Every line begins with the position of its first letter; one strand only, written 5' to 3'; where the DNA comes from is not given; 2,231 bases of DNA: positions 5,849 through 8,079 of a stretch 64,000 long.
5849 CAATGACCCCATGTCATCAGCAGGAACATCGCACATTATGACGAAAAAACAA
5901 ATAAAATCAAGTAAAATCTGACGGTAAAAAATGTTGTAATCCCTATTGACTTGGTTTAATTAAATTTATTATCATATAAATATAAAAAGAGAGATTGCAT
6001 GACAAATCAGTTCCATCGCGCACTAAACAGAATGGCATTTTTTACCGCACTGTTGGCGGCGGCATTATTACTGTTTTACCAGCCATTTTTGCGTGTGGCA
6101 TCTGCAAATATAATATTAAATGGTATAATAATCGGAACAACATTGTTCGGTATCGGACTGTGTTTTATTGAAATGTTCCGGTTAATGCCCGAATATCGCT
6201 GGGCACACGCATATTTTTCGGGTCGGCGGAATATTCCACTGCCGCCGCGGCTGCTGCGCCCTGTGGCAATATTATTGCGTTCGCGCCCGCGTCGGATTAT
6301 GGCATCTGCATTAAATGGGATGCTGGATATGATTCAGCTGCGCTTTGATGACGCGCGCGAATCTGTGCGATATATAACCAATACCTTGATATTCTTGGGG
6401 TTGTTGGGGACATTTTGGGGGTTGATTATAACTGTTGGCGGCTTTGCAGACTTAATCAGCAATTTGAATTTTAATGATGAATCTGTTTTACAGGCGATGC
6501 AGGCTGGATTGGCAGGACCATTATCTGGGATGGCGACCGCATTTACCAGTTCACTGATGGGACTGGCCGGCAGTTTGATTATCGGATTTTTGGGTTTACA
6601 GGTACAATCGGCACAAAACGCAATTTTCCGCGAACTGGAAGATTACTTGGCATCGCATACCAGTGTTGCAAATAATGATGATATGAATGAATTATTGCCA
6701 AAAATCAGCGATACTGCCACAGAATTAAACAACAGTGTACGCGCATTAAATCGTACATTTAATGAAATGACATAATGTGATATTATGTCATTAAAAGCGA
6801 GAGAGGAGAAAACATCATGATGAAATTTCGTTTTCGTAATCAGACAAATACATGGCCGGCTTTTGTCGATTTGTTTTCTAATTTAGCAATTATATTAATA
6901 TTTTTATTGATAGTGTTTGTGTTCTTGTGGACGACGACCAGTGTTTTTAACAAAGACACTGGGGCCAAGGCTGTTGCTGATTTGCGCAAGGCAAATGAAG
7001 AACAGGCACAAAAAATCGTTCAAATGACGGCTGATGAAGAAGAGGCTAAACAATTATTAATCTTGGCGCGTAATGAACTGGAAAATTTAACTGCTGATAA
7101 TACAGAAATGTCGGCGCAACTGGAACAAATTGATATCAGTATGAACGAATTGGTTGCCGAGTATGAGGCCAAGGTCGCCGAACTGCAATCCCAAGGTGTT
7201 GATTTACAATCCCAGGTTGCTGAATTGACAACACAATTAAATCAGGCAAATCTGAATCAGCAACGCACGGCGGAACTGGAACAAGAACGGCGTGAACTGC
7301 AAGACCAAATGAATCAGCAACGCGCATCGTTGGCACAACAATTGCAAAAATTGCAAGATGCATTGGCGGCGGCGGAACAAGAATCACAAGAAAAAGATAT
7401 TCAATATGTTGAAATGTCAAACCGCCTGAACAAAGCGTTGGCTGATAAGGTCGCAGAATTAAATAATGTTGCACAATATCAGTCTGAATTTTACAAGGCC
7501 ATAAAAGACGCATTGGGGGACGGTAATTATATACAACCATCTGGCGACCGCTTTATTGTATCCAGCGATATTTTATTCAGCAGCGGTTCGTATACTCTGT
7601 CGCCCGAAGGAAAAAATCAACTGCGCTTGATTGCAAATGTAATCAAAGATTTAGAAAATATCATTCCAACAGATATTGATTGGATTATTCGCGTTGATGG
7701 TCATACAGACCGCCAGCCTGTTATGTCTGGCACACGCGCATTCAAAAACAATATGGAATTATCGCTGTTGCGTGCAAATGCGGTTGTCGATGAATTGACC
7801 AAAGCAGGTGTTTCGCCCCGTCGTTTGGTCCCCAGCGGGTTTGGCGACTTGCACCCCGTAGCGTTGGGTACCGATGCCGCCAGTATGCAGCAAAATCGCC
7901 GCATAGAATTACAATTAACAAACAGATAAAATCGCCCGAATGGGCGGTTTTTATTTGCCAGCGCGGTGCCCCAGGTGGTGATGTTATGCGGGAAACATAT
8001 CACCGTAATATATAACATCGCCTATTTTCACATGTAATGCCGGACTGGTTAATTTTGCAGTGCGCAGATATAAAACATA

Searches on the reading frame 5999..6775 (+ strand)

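Call 30: search_protein_families(library=pfam, proteins=[window:5999-6775:+], max_evalue=0.001)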
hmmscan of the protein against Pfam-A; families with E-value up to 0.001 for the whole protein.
window:5999-6775:+ (258 aa): 0 families

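Call 35: search_protein_families(library=ncbifam, proteins=[window:5999-6775:+], max_evalue=0.01)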
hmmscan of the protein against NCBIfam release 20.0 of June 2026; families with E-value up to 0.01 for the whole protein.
window:5999-6775:+ (258 aa): 2 families
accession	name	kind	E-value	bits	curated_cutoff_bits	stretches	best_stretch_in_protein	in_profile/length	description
NF033917.0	antiphage_ZorA_4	subfamily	7.6e-10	38.3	500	1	124-256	60-182/413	anti-phage ZorAB system protein ZorA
NF033915.0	antiphage_ZorA_2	subfamily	0.0012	18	100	1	129-201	114-179/383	anti-phage ZorAB system protein ZorA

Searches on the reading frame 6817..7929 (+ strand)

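Call 30: search_protein_families(library=pfam, proteins=[window:6817-7929:+], max_evalue=0.001)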
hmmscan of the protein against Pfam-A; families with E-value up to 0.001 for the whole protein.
window:6817-7929:+ (370 aa): 1 family
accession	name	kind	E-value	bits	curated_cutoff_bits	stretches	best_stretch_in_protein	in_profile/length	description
PF00691.25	OmpA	-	3.7e-16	59.7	27.2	1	253-361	1-98/98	OmpA family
